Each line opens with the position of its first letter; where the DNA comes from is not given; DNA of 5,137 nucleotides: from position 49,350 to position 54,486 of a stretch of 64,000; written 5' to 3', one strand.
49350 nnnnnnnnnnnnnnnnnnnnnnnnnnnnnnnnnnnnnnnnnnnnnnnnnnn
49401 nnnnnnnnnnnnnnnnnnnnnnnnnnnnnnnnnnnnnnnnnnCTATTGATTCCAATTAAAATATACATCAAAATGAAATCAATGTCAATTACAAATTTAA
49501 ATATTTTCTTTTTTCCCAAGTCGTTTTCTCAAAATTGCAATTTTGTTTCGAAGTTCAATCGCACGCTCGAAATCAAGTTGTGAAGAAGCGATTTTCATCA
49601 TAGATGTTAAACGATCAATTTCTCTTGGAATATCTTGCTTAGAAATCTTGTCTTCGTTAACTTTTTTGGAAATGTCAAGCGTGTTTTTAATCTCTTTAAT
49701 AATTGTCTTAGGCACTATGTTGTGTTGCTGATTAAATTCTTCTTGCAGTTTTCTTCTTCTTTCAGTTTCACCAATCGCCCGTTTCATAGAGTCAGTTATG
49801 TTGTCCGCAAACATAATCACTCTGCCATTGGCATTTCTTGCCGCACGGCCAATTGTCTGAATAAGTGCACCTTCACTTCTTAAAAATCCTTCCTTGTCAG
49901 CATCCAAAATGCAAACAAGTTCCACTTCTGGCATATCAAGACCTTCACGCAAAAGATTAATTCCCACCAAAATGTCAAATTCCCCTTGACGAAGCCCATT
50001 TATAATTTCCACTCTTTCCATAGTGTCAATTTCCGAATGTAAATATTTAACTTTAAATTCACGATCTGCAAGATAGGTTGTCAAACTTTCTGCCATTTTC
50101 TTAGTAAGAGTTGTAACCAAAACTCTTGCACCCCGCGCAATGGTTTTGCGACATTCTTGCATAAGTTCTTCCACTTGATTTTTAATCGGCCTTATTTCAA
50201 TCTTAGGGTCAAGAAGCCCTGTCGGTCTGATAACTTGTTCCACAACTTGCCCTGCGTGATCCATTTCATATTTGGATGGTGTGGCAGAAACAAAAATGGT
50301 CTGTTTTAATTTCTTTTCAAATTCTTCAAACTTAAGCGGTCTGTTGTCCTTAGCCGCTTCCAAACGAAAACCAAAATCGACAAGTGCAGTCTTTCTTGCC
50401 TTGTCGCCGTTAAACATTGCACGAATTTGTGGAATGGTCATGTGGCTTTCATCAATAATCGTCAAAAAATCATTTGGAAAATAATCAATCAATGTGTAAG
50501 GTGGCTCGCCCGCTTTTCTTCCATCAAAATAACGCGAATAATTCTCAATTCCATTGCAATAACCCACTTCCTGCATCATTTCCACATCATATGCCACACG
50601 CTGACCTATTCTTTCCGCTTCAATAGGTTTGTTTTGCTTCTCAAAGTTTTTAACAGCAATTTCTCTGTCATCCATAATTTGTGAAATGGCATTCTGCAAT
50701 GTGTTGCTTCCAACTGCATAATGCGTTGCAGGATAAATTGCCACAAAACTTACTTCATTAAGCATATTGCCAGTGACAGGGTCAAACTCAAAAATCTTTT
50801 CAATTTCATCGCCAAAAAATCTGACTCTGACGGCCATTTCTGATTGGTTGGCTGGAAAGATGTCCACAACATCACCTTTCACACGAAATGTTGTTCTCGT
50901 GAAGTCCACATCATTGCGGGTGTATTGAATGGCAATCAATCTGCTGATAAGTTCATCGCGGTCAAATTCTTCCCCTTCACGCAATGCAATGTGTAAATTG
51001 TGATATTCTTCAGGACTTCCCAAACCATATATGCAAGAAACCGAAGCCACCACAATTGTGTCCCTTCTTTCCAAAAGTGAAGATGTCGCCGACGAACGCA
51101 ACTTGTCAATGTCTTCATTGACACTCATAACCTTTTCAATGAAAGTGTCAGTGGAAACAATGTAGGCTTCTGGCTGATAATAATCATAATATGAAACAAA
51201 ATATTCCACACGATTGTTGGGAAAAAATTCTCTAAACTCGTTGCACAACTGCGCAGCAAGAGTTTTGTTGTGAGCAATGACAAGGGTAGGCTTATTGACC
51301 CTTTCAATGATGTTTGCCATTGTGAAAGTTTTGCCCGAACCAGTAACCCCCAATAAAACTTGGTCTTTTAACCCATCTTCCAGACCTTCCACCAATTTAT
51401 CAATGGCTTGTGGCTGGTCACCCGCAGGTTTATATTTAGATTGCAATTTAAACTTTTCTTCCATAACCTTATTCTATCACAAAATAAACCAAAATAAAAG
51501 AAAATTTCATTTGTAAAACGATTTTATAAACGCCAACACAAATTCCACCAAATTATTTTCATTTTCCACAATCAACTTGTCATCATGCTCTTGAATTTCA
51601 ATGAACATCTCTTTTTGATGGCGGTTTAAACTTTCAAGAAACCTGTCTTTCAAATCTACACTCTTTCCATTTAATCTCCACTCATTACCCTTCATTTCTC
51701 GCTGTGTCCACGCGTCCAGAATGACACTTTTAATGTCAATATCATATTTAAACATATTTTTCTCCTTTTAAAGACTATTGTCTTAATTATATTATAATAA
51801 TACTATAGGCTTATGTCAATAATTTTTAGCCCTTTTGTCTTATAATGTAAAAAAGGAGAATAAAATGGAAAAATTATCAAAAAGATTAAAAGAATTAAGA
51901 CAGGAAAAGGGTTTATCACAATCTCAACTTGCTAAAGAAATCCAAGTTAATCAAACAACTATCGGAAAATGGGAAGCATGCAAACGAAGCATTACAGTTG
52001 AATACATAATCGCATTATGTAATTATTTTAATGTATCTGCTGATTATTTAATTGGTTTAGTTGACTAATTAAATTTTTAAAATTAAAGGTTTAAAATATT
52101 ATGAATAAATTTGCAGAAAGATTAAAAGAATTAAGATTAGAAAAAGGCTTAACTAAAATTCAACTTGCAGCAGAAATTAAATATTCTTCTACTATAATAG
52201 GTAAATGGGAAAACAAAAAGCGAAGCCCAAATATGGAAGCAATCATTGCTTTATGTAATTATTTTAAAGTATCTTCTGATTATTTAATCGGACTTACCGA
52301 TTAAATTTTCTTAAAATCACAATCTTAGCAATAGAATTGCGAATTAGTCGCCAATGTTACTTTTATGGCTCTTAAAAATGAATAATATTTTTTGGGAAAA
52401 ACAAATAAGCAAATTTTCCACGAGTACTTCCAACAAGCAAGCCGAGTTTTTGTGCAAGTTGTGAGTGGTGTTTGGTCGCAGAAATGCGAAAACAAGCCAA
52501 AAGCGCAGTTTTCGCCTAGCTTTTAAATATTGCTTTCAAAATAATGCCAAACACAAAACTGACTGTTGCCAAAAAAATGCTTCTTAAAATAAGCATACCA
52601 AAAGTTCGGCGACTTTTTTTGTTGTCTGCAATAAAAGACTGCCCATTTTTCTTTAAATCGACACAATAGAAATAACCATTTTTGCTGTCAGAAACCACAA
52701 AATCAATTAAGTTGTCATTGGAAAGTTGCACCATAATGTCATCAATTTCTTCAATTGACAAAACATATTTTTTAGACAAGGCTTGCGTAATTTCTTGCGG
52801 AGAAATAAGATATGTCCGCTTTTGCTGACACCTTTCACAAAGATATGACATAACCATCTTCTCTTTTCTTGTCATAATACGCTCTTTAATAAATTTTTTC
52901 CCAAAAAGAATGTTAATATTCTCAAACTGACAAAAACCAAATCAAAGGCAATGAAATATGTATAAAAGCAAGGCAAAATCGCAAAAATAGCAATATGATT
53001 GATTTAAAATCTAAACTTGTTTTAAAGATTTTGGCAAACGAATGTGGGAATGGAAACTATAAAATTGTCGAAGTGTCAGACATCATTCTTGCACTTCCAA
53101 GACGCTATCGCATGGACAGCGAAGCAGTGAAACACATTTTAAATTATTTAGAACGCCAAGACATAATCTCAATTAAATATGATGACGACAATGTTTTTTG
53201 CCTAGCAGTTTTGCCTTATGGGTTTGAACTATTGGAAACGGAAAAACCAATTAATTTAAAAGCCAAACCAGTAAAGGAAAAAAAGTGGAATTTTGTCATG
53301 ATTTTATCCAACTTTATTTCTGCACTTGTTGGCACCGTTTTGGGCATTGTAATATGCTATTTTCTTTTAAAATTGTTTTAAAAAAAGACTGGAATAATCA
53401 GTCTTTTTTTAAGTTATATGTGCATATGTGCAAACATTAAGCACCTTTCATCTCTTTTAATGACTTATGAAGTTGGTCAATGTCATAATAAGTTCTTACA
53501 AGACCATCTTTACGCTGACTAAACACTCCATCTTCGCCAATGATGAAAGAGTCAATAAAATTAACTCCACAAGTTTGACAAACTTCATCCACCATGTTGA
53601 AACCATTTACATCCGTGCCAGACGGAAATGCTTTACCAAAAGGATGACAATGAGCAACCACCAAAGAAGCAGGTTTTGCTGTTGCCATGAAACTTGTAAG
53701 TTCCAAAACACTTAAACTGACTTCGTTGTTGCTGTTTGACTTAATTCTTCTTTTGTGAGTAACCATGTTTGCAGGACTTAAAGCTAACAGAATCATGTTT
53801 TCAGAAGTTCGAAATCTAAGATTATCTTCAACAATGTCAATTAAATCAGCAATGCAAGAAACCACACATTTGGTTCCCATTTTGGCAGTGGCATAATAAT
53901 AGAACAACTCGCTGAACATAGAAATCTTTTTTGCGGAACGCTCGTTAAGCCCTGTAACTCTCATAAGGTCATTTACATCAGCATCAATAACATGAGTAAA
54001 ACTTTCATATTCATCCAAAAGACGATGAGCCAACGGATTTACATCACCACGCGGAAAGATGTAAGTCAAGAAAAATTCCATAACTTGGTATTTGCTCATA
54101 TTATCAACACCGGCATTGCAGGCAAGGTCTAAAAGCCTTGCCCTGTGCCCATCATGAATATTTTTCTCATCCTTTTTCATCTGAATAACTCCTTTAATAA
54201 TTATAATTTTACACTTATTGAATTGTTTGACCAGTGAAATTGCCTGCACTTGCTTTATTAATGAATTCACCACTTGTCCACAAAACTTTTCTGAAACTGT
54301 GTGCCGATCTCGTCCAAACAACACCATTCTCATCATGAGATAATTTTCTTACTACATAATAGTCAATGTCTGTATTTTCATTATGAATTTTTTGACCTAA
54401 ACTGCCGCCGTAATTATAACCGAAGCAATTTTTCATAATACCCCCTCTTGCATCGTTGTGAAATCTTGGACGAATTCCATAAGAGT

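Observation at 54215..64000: Second giant GLUG-repeat ORF (>3,261 aa, truncated by the window); two such genes take about 32% of the window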

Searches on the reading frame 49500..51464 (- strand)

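Call 5: search_protein_families(library=pfam, proteins=[window:49500-51464:-])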
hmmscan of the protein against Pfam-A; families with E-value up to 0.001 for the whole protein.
window:49500-51464:- (655 aa): 6 families
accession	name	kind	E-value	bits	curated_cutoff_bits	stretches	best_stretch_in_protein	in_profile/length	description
PF17757.6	UvrB_inter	-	1.2e-34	118.7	22.9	1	159-249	1-91/91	UvrB interaction domain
PF12344.14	UvrB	-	2.8e-22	78.7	27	1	551-593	1-43/43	Ultra-violet resistance protein B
PF00271.37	Helicase_C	-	1.5e-20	73.9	23.5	1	432-544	4-109/110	Helicase conserved C-terminal domain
PF04851.21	ResIII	-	1e-14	55.2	22.5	1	12-92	3-84/164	Type III restriction enzyme, res subunit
PF00270.35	DEAD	-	4.1e-08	33.6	26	1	17-91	4-81/167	DEAD/DEAH box helicase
PF02151.25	UVR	-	1.1e-06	28.6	21.5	1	614-646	2-34/36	UvrB/uvrC motif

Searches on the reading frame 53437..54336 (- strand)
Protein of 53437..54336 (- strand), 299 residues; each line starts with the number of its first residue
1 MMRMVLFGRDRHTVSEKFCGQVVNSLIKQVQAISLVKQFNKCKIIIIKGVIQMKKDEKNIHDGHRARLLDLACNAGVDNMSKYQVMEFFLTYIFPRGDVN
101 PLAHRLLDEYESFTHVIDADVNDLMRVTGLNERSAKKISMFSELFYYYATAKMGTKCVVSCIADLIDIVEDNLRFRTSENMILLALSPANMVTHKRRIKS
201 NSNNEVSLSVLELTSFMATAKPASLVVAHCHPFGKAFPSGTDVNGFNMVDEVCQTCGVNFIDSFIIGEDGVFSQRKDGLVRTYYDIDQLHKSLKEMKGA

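Call 5: search_protein_families(library=pfam, proteins=[window:53440-54336:-])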
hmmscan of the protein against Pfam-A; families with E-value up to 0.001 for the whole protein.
window:53440-54336:- (299 aa): 2 families
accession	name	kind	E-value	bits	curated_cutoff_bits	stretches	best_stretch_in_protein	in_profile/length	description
PF04002.20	RadC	-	1.7e-16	60.6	22.1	1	161-278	3-120/121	RadC-like JAB domain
PF14520.12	HHH_5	-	0.00045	21.1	27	1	102-139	14-52/57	Helix-hairpin-helix domain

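Call 10: find_encoding_contigs(protein=window:53437-54336:-, flank=10000)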
Protein window:53437-54336:- (299 aa): 1 contig read that carries it; 1 place shown.
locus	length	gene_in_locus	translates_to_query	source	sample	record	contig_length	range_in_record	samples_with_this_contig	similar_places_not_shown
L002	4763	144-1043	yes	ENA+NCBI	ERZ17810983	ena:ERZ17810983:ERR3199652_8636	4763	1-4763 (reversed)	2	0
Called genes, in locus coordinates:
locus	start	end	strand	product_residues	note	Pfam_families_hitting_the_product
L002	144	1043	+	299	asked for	PF04002:RadC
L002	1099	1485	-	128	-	-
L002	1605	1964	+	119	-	-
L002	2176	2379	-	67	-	PF13560:HTH_31, PF12844:HTH_19, PF13443:HTH_26 (weak), PF01381:HTH_3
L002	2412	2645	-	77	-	PF13560:HTH_31, PF12844:HTH_19, PF13443:HTH_26 (weak), PF01381:HTH_3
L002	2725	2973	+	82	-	-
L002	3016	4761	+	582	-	?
